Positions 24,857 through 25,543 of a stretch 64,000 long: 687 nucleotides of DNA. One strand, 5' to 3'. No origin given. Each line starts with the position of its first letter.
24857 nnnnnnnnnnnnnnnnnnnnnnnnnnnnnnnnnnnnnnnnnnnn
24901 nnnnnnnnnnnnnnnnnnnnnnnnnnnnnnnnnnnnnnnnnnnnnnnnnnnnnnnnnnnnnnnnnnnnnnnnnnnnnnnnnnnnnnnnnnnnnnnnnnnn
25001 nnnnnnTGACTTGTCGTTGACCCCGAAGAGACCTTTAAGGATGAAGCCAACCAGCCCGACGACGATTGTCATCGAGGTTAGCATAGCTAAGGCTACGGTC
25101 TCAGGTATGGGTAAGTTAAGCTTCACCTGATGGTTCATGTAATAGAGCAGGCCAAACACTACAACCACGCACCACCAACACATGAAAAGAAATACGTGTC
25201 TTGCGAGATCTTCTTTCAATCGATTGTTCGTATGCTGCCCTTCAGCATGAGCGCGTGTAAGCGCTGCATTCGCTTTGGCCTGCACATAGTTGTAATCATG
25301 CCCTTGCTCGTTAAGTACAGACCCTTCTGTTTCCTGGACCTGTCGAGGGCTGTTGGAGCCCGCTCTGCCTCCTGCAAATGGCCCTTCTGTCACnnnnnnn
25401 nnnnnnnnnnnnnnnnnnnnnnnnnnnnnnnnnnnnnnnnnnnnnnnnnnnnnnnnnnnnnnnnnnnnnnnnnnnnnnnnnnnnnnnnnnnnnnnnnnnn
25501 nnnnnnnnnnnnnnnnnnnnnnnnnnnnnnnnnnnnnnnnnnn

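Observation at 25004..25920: Candidate PanA-PanT type II toxin-antitoxin: Panacea-domain protein translationally coupled to a two-TM mini-protein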

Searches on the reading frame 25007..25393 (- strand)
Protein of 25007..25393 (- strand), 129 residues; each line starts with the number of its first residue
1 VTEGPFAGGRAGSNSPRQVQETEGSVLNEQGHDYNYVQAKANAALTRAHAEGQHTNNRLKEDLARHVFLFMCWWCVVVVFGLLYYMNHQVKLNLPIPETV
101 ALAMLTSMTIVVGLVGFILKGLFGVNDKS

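Call 3: search_protein_families(library=pfam, proteins=[window:25007-25393:-], max_evalue=1)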
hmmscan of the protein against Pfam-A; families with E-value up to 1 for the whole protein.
window:25007-25393:- (129 aa): 3 families
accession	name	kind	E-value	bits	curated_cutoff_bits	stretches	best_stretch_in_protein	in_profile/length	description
PF03605.20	DcuA_DcuB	-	0.006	16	27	1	31-113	191-278/368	Anaerobic c4-dicarboxylate membrane transporter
PF20154.4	LNT_N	-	0.034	14.8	27.1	1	64-118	35-89/159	Apolipoprotein N-acyltransferase N-terminal domain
PF08230.16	CW_7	-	0.14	12.4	25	1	27-45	22-40/40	CW_7 repeat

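Call 4: search_protein_families(library=phrogs, proteins=[window:25007-25393:-], max_evalue=1)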
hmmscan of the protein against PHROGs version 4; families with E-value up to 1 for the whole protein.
window:25007-25393:- (129 aa): 3 families
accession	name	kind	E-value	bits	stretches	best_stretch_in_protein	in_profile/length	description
phrog_13343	-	unknown function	2e-13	51.7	1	40-124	91-173/182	-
phrog_26171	-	unknown function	2.1e-12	48.3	1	38-128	95-183/190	-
phrog_1544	-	unknown function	0.058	14.1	1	47-129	95-185/200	-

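Call 5: search_protein_families(library=padloc, proteins=[window:25007-25393:-], max_evalue=1)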
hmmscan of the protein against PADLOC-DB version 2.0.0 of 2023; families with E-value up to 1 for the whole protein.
window:25007-25393:- (129 aa): 0 families

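Call 7: search_protein_families(library=ncbifam, proteins=[window:25007-25393:-], max_evalue=1)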
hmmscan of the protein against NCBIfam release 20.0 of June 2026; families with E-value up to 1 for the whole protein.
window:25007-25393:- (129 aa): 3 families
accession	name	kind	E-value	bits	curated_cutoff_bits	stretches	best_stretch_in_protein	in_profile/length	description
NF052609.1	PhinosDhcerSyn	equivalog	0.0095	15.4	480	1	62-117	116-164/305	phosphoinositol dihydroceramide synthase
NF006927.0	PRK09412.1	subfamily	0.013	14.4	369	1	33-113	197-275/433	anaerobic C4-dicarboxylate transporter family protein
NF002593.0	PRK02251.1-2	equivalog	0.15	11.7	141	1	60-119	97-152/157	cell division protein CrgA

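Call 10: search_dna_similar(query=window:25007-25393:-, collection=phages, mode=protein, max_rows=30, max_evalue=0.01)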
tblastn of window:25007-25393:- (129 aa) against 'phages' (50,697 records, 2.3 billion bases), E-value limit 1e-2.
Records with a match: 3; places in all: 3; records where one place covers at least 80% of the query: 0.
Best place of each record, by identity: <60% 3.
By first word of the organism name: Escherichia 3.
By host as written in the record: Escherichia coli STEC1575 1; Escherichia coli ECOR13 1; Escherichia coli strain O174:H21 isolate 1720a 1.
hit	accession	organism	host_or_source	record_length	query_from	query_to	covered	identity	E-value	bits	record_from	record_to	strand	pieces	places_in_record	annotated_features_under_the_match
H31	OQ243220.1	Escherichia phage phiSTEC1575-Stx2k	Escherichia coli STEC1575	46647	30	123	73%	32.0%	2e-7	54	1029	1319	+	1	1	hypothetical protein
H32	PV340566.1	Escherichia phage PhiR47_1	Escherichia coli ECOR13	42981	48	123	59%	35.1%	4e-5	47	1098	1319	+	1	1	PanT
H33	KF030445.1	Escherichia phage 1720a-02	Escherichia coli strain O174:H21 ...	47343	48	123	59%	34.6%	1e-4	46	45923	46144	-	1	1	hypothetical protein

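Call 11: get_annotated_region(hit=H32, flank=3000)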
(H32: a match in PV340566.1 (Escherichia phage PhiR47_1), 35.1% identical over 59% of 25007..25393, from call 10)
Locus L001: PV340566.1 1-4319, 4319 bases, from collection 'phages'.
description: Escherichia phage PhiR47_1, complete genome.
organism: Escherichia phage PhiR47_1 (NCBI taxid 3416488)
taxonomy: Viruses
host: Escherichia coli ECOR13; source: -; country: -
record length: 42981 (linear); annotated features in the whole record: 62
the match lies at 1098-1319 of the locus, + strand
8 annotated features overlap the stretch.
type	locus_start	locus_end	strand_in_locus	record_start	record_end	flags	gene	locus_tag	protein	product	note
CDS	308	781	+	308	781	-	-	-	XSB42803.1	PanA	PanA antitoxin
CDS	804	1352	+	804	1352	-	-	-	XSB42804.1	PanT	PanT toxin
CDS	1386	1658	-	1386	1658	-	-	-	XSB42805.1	hypothetical protein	FIG00640518: hypothetical protein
CDS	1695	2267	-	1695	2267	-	-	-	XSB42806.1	exodeoxyribonuclease VIII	Exodeoxyribonuclease VIII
CDS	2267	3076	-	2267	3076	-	-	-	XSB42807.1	Ea22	ea22 protein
CDS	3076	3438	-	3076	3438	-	-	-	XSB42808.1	hypothetical protein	EaE protein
CDS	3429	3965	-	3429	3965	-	-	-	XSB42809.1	hypothetical protein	COG1896: Predicted hydrolases of HD superfamily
CDS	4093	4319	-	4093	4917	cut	-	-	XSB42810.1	hypothetical protein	hypothetical protein YfdQ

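Call 12: get_annotated_region(hit=H31, flank=3000)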
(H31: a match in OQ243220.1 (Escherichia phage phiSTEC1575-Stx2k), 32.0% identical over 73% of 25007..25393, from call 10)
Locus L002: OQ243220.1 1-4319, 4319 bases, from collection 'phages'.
description: Escherichia phage phiSTEC1575-Stx2k, complete genome.
organism: Escherichia phage phiSTEC1575-Stx2k (NCBI taxid 3025308)
taxonomy: Viruses; Duplodnaviria; Heunggongvirae; Uroviricota; Caudoviricetes; Glaedevirus
host: Escherichia coli STEC1575; source: -; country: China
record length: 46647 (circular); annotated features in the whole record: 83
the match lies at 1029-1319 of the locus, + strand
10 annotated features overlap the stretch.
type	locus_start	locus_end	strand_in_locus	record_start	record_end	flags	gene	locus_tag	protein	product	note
CDS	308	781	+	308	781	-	-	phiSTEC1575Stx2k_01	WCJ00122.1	DUF4065 domain-containing protein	+strand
CDS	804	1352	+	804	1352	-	-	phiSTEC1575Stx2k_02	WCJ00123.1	hypothetical protein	+strand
CDS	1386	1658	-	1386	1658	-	-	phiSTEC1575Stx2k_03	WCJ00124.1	hypothetical protein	-strand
CDS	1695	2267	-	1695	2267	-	-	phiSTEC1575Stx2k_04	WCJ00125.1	3'-5' exonuclease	-strand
CDS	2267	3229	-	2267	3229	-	-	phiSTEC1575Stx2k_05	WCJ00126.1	DUF551 domain-containing protein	-strand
CDS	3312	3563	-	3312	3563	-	-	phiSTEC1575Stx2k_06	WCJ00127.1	hypothetical protein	-strand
CDS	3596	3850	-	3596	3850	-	-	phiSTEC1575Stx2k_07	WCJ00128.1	hypothetical protein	-strand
CDS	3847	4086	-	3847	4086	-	-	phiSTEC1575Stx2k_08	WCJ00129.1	hypothetical protein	-strand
CDS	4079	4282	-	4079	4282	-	-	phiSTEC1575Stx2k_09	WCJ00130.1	hypothetical protein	-strand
CDS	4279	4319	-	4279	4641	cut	-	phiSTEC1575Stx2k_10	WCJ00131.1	hypothetical protein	-strand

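Call 18: find_homologous_proteins(query=window:25007-25393:-, max_evalue=0.001)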
Query window:25007-25393:- (129 aa): 1 proteins with E <= 0.001 among 33 candidates.
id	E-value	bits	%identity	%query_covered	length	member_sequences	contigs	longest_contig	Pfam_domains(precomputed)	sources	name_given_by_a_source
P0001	1.9e-81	288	99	100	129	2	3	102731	-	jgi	-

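Call 20: find_encoding_contigs(protein=P0001, flank=10000, max_places=6)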
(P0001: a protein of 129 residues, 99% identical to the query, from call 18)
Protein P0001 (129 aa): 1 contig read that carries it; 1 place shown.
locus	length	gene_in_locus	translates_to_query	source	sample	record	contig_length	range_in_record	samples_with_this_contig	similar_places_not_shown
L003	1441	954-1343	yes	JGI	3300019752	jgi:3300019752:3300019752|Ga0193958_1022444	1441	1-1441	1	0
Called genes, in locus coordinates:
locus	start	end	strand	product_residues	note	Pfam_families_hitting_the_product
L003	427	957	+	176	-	PF13274:SocA_Panacea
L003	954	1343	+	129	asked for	-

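Call 29: search_protein_representatives(protein=window:25007-25393:-)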
Query: 129 residues. Proteins with E-value up to 0.001 (for the whole library): 65; up to 1e-10: 5; up to 1e-30: 1. The best 65 are listed.
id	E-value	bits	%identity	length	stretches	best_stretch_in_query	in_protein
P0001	6.1e-82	287.9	99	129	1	1-129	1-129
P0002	1.2e-12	64.0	40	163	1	28-128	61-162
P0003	3.2e-12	62.6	34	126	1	7-124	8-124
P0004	5.5e-12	61.9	38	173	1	19-125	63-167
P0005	6.2e-12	61.7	40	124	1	38-124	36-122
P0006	2.2e-10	56.7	39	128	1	26-126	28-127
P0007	4.0e-10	55.9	40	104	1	32-125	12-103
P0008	6.7e-10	55.1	39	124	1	43-126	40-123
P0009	1.4e-09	54.1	39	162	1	19-124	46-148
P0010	1.6e-09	54.0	36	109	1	35-124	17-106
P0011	4.5e-09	52.5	43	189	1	40-129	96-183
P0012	6.3e-09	52.0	39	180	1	33-124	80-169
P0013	7.0e-09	51.8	37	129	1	14-127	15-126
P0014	1.0e-08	51.3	45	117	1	56-126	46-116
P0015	1.1e-08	51.2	34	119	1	16-125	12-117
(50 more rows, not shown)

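Call 31: find_related_loci(query=A1, collection=genome_contigs, flank=3000)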
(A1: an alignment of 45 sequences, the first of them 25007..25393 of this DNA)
Query A1 (129 aa) in genome_contigs; peptide patterns used: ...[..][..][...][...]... (x = any residue, [..] = any of these).
40 stretches matched a pattern; 14 encode a relative of the query (tblastn E <= 1e-3); 14 distinct loci.
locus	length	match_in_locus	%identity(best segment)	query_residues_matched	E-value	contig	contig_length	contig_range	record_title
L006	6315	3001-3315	39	16-124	8e-21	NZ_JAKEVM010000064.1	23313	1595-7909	Pseudoalteromonas shioyasakiensis strain M14-00201 scaffold64.1, whole genome shotgun sequence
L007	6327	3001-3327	36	13-127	2e-18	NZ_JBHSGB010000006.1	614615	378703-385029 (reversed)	Rheinheimera marina strain CGMCC 1.15399 velvet_auto_105_6, whole genome shotgun sequence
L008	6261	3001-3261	38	40-128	3e-16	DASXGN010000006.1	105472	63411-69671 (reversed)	MAG TPA_asm: Buttiauxella sp. isolate SMAG_U5166 k141_2967950, whole genome shotgun sequence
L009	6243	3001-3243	40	41-123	1e-14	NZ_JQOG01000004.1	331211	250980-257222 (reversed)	Pectobacterium odoriferum strain NCPPB 3839 contig_4, whole genome shotgun sequence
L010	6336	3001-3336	34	19-124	6e-14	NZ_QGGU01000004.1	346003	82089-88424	Pleionea mediterranea strain DSM 25350 Ga0215703_104, whole genome shotgun sequence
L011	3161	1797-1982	40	63-124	2e-12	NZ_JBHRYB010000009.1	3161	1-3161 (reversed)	Bacterioplanoides pacificum strain KCTC 42424 soapdenovo_K_127_9, whole genome shotgun sequence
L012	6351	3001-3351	29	5-123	7e-10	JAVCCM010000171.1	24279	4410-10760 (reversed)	MAG: Candidatus Electryonea clarkiae isolate MAG_3300035698_1675 Ga0374944_199969, whole genome shotgun sequence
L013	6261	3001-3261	30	40-128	2e-9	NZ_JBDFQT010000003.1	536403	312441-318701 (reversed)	Erwinia sp. Eh17-17 scaffold_3, whole genome shotgun sequence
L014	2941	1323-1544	29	47-123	1e-6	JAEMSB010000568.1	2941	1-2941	MAG: Niveispirillum sp. isolate SupBloom_Metag_059 Bloom_2_NODE_32475_length_2941_cov_7.374220, whole genome shotgun seq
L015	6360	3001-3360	25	5-126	3e-5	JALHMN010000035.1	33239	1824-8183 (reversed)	MAG: bacterium isolate Bin_33_3 c_000000005974, whole genome shotgun sequence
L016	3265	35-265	31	51-124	6e-5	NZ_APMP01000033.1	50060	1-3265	Caulobacter vibrioides OR37 OR37_contig00033, whole genome shotgun sequence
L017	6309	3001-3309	31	30-124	8e-5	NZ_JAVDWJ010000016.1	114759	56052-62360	Caulobacter sp. BE254 Ga0454557_16, whole genome shotgun sequence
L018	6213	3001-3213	29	58-129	2e-4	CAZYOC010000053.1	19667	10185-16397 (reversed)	MAG TPA_asm: uncultured bacterium isolate SRP141376_co4_309 genome assembly, contig: NODE_4808_length_19667_cov_7.215021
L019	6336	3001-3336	23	18-123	3e-4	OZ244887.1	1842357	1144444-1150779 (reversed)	MAG: Parvibaculaceae bacterium isolate 5984cccc-a9f3-4977-b2d2-898f9db29970 genome assembly, chromosome: 1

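Call 32: find_related_loci(query=A1, collection=viral_contigs, flank=3000)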
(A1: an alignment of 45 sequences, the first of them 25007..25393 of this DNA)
Query A1 (129 aa) in viral_contigs; peptide patterns used: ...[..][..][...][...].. (x = any residue, [..] = any of these).
84 stretches matched a pattern; 51 encode a relative of the query (tblastn E <= 1e-3); 51 distinct loci.
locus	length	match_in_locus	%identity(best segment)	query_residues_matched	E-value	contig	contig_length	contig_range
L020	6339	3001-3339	36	12-123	6e-18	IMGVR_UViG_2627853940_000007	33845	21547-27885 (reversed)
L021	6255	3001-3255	42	37-123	5e-18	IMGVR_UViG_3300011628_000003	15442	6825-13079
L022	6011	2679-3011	35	13-123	1e-17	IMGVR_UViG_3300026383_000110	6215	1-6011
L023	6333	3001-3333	35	13-123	1e-17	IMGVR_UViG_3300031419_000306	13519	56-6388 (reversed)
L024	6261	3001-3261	38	40-128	8e-16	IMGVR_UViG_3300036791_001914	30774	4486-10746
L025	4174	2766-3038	37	36-128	1e-15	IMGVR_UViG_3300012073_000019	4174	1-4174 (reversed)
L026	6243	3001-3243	40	41-123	5e-14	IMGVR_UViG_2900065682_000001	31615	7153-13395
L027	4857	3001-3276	34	35-128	1e-13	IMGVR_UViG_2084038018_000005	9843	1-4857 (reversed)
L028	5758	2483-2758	33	35-128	4e-13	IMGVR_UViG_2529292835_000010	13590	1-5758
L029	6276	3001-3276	33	35-128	4e-13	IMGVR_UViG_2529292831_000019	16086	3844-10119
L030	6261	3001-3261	36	35-123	5e-13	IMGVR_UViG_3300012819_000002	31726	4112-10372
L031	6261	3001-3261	36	38-126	6e-12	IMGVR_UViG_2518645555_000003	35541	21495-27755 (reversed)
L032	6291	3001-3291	31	18-126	3e-12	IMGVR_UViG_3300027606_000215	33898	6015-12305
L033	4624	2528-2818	34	20-123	5e-12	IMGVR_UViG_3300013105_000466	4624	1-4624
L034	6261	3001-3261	36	38-126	6e-12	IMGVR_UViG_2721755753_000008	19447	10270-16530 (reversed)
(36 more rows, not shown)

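Call 66: search_protein_families(library=pfam, alignment_id=A1, max_evalue=0.01)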
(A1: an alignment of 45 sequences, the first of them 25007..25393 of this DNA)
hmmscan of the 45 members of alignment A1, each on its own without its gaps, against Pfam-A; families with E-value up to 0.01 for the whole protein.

A. member 1, window:25007-25393:- (129 aa): 1 family
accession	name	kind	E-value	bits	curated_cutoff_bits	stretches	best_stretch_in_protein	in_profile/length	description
PF03605.20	DcuA_DcuB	-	0.006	16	27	1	31-113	191-278/368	Anaerobic c4-dicarboxylate membrane transporter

B. families by the number of members that match (of 45 scanned): 14 families
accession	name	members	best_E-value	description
PF11188.13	DUF2975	8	0.00011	Protein of unknown function (DUF2975)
PF20990.2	DUF2207_C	2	0.008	Predicted membrane protein (DUF2207) C-terminal domain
PF12420.13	DUF3671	1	0.00092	Fam-L, Fam-M like protein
PF01284.28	MARVEL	1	0.002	Membrane-associating domain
PF06781.17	CrgA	1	0.0043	Cell division protein CrgA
PF20556.3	DUF6768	1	0.0045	Family of unknown function (DUF6768)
PF07667.16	DUF1600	1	0.0048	Protein of unknown function (DUF1600)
PF01988.24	VIT1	1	0.0054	VIT family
PF06011.17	TRP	1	0.0058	Transient receptor potential (TRP) ion channel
PF03605.20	DcuA_DcuB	1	0.006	Anaerobic c4-dicarboxylate membrane transporter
PF11712.13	Vma12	1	0.0081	Endoplasmic reticulum-based factor for assembly of V-ATPase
PF22260.1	Permu_RdRp_thumb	1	0.0091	Permutotetravirus RNA-dependent RNA polymerase thumb domain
PF18159.6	S_4TM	1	0.0096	SMODS-associating 4TM effector domain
PF03739.19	LptF_LptG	1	0.0098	Lipopolysaccharide export system permease LptF/LptG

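Call 71: search_dna_similar(query=window:25007-25393:-, collection=plasmids, mode=protein, max_rows=15, max_evalue=0.01)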
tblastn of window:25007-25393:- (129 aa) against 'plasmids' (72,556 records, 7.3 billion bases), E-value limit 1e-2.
Records with a match: 1; places in all: 1; records where one place covers at least 80% of the query: 0.
Best place of each record, by identity: <60% 1.
By first word of the organism name: Shewanella 1.
By predicted mobility (MOB-suite, as given by PLSDB): mobilizable 1.
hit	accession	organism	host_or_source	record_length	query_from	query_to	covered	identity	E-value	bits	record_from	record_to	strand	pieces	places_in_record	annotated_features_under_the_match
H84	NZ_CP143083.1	Shewanella khirikhana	shrimp,mixed culture,intestine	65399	38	126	69%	33.7%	2e-3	44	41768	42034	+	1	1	hypothetical protein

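Call 80: find_homologous_proteins(query=A1, max_evalue=0.00001)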
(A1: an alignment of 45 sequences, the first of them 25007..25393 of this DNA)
Query A1 (45 sequences) (129 aa, profile of the alignment): 81 proteins with E <= 0.00001 among 8000 candidates.
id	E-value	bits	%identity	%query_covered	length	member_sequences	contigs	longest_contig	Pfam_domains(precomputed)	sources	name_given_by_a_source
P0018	3.4e-38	148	37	75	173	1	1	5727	-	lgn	-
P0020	1.5e-37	146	41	64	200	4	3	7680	-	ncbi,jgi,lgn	jgi:hypothetical protein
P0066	1.7e-37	146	36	64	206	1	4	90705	-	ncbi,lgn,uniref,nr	ncbi:hypothetical protein [Vibrio vulnificus]|uniref:hypothetical protein n=1 Tax=Vibrio vulnificus 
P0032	6.5e-37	144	41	63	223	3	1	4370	-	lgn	-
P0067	8.2e-35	137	36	74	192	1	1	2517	-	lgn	-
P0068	9.7e-35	137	36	74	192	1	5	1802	-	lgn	-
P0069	1.3e-34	137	37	69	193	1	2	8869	-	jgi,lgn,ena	-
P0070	1.3e-34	137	37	69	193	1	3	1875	-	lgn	-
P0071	2.1e-34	136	36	67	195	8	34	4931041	-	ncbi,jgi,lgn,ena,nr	ncbi:hypothetical protein CSB66_4625 [Enterobacter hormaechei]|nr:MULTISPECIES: hypothetical protein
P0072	3.2e-34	135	37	75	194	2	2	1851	-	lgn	-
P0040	4.1e-34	135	36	65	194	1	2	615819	-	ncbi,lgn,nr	ncbi:DUF2975 domain-containing protein [Cronobacter sakazakii]|nr:DUF2975 domain-containing protein 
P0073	4.6e-34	135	38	67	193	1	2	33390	-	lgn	-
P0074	4.9e-34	135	42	86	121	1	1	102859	-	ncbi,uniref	ncbi:hypothetical protein [Aeromonas sp. R6-2]|uniref:hypothetical protein n=1 Tax=Aeromonas sp. R6-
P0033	5.8e-34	135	43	52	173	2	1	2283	-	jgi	jgi:hypothetical protein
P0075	1.1e-33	134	37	69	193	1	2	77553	-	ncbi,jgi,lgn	-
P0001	1.6e-33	133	99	100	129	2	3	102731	-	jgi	-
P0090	1.9e-31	126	38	59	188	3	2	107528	-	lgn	-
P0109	3.2e-28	116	32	73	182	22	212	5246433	-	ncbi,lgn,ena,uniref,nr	ncbi:hypothetical protein MZD66_21275 [Escherichia coli]|uniref:hypothetical protein n=1 Tax=Escheri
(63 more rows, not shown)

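Call 81: find_encoding_contigs(protein=P0074, flank=10000, max_places=3)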
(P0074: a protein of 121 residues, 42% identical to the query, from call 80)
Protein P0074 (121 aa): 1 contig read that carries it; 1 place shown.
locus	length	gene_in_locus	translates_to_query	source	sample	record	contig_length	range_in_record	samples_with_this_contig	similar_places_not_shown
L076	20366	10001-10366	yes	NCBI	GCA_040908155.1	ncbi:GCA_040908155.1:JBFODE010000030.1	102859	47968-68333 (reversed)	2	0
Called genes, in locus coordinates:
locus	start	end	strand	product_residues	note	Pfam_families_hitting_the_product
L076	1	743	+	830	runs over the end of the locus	PF07992:Pyr_redox_2, PF00070:Pyr_redox, PF18267:Rubredoxin_C, PF04324:Fer2_BFD, PF03460:NIR_SIR_ferr, PF01077:NIR_SIR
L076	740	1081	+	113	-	PF13806:Rieske_2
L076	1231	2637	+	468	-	PF13241:NAD_binding_7, PF14824:Sirohm_synth_M (weak), PF10414:CysG_dimeriser, PF00590:TP_methylase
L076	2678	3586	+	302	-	PF01507:PAPS_reduct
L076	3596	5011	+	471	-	PF00009:GTP_EFTU, PF01926:MMR_HSR1 (faint), PF03144:GTP_EFTU_D2 (weak), PF22594:GTP-eEF1A_C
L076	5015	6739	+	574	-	PF03600:CitMHS, PF02080:TrkA_C, PF00939:Na_sulph_symp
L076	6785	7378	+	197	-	PF01583:APS_kinase, PF13671:AAA_33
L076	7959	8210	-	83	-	-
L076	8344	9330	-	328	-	-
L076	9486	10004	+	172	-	PF13274:SocA_Panacea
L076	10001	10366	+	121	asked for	-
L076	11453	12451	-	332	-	PF03279:Lip_A_acyltrans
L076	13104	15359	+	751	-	PF08453:Peptidase_M9_N, PF01752:Peptidase_M9, PF04151:PPC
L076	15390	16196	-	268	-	PF08448:PAS_4, PF12833:HTH_18, PF00165:HTH_AraC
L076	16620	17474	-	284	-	PF10987:DUF2806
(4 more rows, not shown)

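Call 82: find_encoding_contigs(protein=P0090, flank=8000, max_places=3)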
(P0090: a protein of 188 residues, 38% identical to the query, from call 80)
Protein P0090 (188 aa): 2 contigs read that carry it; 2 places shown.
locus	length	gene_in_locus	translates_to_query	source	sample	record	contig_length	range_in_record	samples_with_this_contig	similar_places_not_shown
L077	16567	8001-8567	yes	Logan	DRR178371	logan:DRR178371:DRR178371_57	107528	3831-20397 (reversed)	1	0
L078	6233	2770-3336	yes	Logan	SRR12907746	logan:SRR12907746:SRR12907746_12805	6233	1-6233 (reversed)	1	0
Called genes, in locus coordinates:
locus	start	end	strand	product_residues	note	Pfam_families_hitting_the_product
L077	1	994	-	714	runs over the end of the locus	PF00378:ECH_1, PF16113:ECH_2, PF02737:3HCDH_N, PF00725:3HCDH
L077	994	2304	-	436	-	PF00108:Thiolase_N, PF02803:Thiolase_C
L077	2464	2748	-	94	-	PF04175:DUF406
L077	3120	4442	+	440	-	PF03349:Toluene_X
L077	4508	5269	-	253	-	PF04333:MlaA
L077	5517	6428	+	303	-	PF01226:Form_Nir_trans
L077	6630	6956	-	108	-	-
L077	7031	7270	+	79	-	PF06183:DinI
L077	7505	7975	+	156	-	PF13274:SocA_Panacea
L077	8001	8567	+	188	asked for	-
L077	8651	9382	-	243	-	-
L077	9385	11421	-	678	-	-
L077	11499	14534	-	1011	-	PF24801:FNIII-A_GpJ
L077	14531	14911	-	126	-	-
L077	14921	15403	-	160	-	PF08875:DUF1833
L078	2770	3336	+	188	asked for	-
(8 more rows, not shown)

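Call 90: predict_structure(alignment_id=A2)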
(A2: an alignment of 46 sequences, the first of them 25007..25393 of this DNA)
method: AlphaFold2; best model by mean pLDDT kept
length: 129 residues; sequences in the alignment: 46
mean_pLDDT: 73.6   pTM: 0.47
mean pLDDT of the five models: 73.6, 71.3, 71.0, 67.9, 64.9
residues with pLDDT >= 90: 17; 70-90: 74; 50-70: 12; < 50: 26
segments of 3 or more residues with pLDDT < 50: 1-25
pLDDT, mean of each block of 10 residues (from residue 1): 42 43 49 74 78 76 88 91 89 84 89 88 64
secondary structure, 60 per line:
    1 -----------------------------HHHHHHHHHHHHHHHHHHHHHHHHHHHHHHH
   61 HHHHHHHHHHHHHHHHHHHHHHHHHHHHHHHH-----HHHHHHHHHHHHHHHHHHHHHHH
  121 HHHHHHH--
elements in order: H30-92 H98-127
